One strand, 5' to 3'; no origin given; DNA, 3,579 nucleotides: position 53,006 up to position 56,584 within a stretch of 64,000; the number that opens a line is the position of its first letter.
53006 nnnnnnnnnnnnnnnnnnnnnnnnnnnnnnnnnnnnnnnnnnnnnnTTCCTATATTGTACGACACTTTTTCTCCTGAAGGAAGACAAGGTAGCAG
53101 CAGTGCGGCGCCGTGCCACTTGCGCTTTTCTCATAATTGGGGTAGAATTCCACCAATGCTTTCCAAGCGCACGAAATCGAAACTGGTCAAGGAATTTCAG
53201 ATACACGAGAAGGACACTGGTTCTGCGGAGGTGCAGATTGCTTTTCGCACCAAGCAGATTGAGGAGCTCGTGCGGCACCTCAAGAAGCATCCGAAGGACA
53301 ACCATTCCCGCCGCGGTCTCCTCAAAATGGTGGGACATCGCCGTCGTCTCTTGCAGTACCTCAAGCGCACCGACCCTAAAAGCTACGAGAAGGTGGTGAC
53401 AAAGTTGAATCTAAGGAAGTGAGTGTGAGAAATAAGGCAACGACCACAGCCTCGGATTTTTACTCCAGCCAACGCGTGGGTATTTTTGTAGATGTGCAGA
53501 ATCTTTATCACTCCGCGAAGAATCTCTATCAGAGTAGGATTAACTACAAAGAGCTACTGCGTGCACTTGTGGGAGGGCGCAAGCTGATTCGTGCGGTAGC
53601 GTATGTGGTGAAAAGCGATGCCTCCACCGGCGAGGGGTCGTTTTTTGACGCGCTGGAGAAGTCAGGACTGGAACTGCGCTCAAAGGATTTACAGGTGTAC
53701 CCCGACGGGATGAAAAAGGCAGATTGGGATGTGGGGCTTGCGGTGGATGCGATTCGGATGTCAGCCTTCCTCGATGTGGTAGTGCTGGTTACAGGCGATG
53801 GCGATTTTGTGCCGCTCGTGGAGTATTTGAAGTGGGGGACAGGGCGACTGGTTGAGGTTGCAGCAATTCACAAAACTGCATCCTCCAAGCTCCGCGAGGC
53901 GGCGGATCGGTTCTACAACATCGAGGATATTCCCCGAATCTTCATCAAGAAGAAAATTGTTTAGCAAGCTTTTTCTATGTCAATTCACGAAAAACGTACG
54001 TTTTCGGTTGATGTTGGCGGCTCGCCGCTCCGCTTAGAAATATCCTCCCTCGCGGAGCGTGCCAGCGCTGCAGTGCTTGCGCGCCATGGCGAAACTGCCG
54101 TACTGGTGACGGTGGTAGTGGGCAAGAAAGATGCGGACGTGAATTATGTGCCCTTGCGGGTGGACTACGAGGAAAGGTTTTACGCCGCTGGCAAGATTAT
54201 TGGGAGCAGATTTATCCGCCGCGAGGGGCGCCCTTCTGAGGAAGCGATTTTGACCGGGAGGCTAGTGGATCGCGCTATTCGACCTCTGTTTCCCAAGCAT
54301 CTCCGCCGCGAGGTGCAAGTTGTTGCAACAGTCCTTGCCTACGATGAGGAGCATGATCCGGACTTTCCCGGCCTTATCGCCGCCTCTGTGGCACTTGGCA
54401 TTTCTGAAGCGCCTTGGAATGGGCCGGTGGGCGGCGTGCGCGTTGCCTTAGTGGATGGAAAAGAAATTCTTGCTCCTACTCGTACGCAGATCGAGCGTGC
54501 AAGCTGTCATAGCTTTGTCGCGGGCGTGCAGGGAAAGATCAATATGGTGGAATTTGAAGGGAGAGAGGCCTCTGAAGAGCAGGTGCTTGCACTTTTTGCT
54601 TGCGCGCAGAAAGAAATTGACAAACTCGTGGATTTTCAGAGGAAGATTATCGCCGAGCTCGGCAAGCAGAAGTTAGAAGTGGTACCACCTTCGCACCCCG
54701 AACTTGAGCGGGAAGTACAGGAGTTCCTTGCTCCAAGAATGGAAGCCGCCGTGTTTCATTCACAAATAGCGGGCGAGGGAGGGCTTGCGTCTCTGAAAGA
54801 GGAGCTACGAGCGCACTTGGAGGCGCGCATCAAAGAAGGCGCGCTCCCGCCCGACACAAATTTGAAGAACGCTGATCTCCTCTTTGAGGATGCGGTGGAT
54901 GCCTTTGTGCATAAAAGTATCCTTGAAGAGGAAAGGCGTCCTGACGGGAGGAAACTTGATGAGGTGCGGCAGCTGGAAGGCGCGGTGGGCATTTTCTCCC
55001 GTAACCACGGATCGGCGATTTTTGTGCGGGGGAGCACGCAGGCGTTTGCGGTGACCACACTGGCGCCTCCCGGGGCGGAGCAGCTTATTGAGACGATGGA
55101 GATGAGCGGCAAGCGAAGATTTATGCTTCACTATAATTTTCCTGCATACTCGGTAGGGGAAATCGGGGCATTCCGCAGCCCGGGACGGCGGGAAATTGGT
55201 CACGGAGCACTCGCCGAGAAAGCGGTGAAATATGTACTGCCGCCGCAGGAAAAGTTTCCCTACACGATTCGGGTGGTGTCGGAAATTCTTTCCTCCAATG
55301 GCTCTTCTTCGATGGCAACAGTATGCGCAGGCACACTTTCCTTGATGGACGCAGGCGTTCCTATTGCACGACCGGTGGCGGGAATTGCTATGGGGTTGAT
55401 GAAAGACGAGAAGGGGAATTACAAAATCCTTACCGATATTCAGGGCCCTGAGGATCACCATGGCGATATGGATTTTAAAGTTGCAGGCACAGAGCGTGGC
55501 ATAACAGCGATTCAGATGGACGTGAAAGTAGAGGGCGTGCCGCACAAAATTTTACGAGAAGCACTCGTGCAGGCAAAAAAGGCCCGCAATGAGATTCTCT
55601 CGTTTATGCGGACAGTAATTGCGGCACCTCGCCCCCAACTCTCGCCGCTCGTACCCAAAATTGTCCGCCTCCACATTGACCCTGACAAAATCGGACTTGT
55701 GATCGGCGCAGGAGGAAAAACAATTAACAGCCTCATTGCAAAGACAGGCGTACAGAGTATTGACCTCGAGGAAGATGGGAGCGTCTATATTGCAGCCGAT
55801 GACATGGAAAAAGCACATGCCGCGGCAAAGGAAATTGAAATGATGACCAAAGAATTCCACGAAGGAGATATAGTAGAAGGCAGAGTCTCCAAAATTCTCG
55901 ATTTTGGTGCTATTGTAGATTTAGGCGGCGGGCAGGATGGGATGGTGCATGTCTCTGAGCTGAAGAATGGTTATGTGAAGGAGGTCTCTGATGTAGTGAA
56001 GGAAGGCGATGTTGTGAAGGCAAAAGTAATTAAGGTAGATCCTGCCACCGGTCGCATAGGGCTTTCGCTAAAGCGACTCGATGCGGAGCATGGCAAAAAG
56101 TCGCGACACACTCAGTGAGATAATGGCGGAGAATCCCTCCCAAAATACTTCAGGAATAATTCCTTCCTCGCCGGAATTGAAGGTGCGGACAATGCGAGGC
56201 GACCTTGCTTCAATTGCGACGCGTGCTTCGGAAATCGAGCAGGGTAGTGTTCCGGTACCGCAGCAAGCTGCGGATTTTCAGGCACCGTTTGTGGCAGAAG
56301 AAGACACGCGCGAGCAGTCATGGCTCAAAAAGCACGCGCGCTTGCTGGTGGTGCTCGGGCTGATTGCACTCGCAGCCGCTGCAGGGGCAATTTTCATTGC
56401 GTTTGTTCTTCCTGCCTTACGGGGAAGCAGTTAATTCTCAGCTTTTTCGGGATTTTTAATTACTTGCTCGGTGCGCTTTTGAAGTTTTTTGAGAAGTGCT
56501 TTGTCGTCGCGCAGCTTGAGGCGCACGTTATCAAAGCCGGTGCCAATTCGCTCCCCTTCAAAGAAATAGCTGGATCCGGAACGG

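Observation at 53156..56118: NYN-domain nuclease gene inserted between rpsO and pnp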

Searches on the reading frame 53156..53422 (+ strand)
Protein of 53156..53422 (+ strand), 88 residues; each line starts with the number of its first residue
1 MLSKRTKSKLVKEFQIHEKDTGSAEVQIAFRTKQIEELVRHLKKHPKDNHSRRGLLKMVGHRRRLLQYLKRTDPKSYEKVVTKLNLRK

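Call 3: search_protein_families(library=pfam, proteins=[window:53156-53422:+], max_evalue=0.01)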
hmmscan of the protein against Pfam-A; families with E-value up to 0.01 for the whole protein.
window:53156-53422:+ (88 aa): 2 families
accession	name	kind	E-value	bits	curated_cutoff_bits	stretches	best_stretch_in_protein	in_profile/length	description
PF00312.27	Ribosomal_S15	-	3.5e-34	117.2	31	1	7-87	1-81/81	Ribosomal protein S15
PF25661.1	PBCV_P4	-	0.003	17.7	30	1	16-78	11-72/181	Phycodnaviridae minor capsid protein P4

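Call 4: search_protein_families(library=ncbifam, proteins=[window:53156-53422:+], max_evalue=0.01)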
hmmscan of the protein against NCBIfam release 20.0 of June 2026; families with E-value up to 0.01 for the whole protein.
window:53156-53422:+ (88 aa): 2 families
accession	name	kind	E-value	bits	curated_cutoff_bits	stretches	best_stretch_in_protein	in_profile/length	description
TIGR00952.1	S15_bact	equivalog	3.5e-36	123.4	63.65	1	4-88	2-86/86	30S ribosomal protein S15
NF006331.0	PRK08561.1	equivalog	4.1e-06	26.6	154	1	34-73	94-133/152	30S ribosomal protein S15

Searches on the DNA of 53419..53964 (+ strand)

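Call 40: search_rna_families(sources=[L042, L050, L051, L052, L055, L061, L070, L073], threshold=gathering)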
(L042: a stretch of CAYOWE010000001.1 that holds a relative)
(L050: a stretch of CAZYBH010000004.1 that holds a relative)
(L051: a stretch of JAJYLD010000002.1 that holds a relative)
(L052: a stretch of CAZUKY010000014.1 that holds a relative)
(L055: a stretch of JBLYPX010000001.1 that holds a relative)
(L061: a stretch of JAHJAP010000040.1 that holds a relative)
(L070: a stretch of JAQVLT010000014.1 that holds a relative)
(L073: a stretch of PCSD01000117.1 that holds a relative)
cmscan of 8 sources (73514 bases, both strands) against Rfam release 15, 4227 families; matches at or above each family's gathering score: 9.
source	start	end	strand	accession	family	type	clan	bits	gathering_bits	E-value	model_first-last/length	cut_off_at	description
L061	928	999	-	RF00005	tRNA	Gene; tRNA;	CL00001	73.6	29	3.6e-14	1-71/71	no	tRNA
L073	967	1040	-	RF00005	tRNA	Gene; tRNA;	CL00001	70.6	29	2.4e-13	1-71/71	no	tRNA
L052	1922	1994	-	RF00005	tRNA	Gene; tRNA;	CL00001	68.5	29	9.2e-13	1-71/71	no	tRNA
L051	1662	1733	-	RF00005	tRNA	Gene; tRNA;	CL00001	68.2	29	1.1e-12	1-71/71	no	tRNA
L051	1552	1622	-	RF00005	tRNA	Gene; tRNA;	CL00001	65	29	8.6e-12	1-71/71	no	tRNA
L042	259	331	+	RF00005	tRNA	Gene; tRNA;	CL00001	63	29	3.1e-11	1-71/71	no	tRNA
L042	172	243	+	RF00005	tRNA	Gene; tRNA;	CL00001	59.8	29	2.3e-10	1-71/71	no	tRNA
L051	1390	1461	-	RF00005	tRNA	Gene; tRNA;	CL00001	59.5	29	2.8e-10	1-71/71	no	tRNA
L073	227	297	-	RF00005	tRNA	Gene; tRNA;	CL00001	55.7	29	3e-09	1-71/71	no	tRNA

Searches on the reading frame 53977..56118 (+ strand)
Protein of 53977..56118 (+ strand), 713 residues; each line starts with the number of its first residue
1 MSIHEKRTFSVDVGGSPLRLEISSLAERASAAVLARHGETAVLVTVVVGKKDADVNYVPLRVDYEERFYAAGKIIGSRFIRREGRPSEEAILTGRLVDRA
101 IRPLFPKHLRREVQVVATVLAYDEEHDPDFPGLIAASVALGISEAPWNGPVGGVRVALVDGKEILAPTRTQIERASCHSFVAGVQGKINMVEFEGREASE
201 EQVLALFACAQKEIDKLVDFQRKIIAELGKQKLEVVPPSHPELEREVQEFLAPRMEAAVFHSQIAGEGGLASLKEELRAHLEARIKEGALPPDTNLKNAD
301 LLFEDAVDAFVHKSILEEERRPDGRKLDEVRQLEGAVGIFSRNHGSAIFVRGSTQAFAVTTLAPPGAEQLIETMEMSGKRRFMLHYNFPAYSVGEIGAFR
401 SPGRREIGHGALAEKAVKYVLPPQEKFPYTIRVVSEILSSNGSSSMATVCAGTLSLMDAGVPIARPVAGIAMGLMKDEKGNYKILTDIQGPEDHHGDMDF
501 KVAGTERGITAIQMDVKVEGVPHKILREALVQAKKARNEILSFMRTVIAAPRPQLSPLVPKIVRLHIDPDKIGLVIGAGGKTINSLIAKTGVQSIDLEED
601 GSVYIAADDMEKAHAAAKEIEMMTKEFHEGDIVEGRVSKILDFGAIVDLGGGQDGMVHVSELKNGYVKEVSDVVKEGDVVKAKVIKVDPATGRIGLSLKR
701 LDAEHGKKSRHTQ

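Call 3: search_protein_families(library=pfam, proteins=[window:53977-56118:+], max_evalue=0.01)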
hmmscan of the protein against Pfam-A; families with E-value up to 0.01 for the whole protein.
window:53977-56118:+ (713 aa): 8 families
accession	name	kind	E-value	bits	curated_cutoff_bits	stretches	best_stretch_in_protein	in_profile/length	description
PF01138.27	RNase_PH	-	5.5e-45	153.4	25.5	2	17-145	4-129/130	3' exoribonuclease family, domain 1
PF00575.29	S1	-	9.3e-20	71.2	22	1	627-699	2-74/74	S1 RNA binding domain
PF03725.20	RNase_PH_C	-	3.8e-11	43.2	20.8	2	466-536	2-67/67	3' exoribonuclease family, domain 2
PF00013.35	KH_1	-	1.4e-09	38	21.5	1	563-621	2-65/66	KH domain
PF23459.1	S1_RRP5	-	2e-06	28.7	27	1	629-698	3-72/72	RRP5 S1 domain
PF13083.13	KH_KhpA-B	-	0.00055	20.2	32.1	1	562-586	30-54/73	KhpA/KhpB, KH domain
PF10447.15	EXOSC1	-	0.00088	20.4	21.2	0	577-637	52-109/112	Exosome component EXOSC1/CSL4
PF21710.3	Spt6_S1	-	0.0047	17.6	27.5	0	625-700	12-88/91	Spt6, S1/OB domain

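Call 4: search_protein_families(library=ncbifam, proteins=[window:53977-56118:+], max_evalue=0.01)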
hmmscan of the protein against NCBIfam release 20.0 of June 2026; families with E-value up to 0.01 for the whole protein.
window:53977-56118:+ (713 aa): 37 families (the best 25 are shown)
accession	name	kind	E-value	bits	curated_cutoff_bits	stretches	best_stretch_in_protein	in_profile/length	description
TIGR03591.1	polynuc_phos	equivalog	1.5e-252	840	525.05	1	13-700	2-688/689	polyribonucleotide nucleotidyltransferase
NF008805.1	PRK11824.1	equivalog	1.5e-252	839.9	471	1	9-700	2-682/683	polyribonucleotide nucleotidyltransferase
TIGR02696.1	pppGpp_PNP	exception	1.4e-168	562.5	1106.75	1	14-695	15-717/720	guanosine pentaphosphate synthetase I/polyribonucleotide nucleotidyltransferase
TIGR02065.1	ECX1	equivalog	7.7e-29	100.6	318.7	1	314-546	2-224/230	exosome complex exonuclease Rrp41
NF000907.0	PRK00087.1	equivalog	2e-22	79.2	624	1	623-708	557-642/671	bifunctional 4-hydroxy-3-methylbut-2-enyl diphosphate reductase/30S ribosomal protein S1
NF005208.0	PRK06676.1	equivalog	4e-22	78.7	368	1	614-701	178-264/391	30S ribosomal protein S1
NF005973.0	PRK08059.1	equivalog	1.3e-21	77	148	1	623-709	1-87/123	S1 domain-containing post-transcriptional regulator GSP13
NF040579.1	S1_dom_CvfD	subfamily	3e-20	72.5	117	1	628-709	2-83/113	CvfD/Ygs/GSP13 family RNA-binding post-transcriptional regulator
NF004952.0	PRK06299.1-2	equivalog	5.6e-20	71.2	524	1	618-703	207-291/580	30S ribosomal protein S1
NF004473.0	PRK05807.1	equivalog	4.2e-19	69.3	178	1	627-710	3-82/136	S1 domain-containing RNA-binding protein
NF003064.0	PRK03987.1-4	equivalog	2e-18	66.7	252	1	628-708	8-89/262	translation initiation factor IF-2 subunit alpha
NF006363.0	PRK08582.1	equivalog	1.2e-17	64.4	171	1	630-707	6-82/140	S1 domain-containing RNA-binding protein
TIGR00717.1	rpsA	equivalog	1.2e-17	63.6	577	1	622-703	265-347/516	30S ribosomal protein S1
NF010379.0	PRK13806.1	equivalog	1.7e-17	63.2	648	1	616-702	189-279/491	30S ribosomal protein S1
NF003063.0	PRK03987.1-2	equivalog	2.7e-17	62.9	430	1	623-704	1-85/262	translation initiation factor IF-2 subunit alpha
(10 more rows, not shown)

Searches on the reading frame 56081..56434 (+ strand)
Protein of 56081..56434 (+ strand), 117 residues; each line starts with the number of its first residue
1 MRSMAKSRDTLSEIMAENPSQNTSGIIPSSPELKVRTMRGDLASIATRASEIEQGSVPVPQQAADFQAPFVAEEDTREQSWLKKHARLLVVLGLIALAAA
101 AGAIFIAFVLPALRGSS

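Call 3: search_protein_families(library=pfam, proteins=[window:56081-56434:+], max_evalue=0.01)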
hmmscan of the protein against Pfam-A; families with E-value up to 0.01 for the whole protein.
window:56081-56434:+ (117 aa): 0 families

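Call 46: search_protein_families(library=padloc, proteins=[window:56081-56434:+], max_evalue=0.01)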
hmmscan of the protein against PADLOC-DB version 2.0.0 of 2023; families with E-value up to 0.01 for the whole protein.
window:56081-56434:+ (117 aa): 1 family
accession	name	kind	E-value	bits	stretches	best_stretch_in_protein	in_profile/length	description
PDLC04052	PD-T4-6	-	0.0074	13.5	1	35-107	274-345/496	-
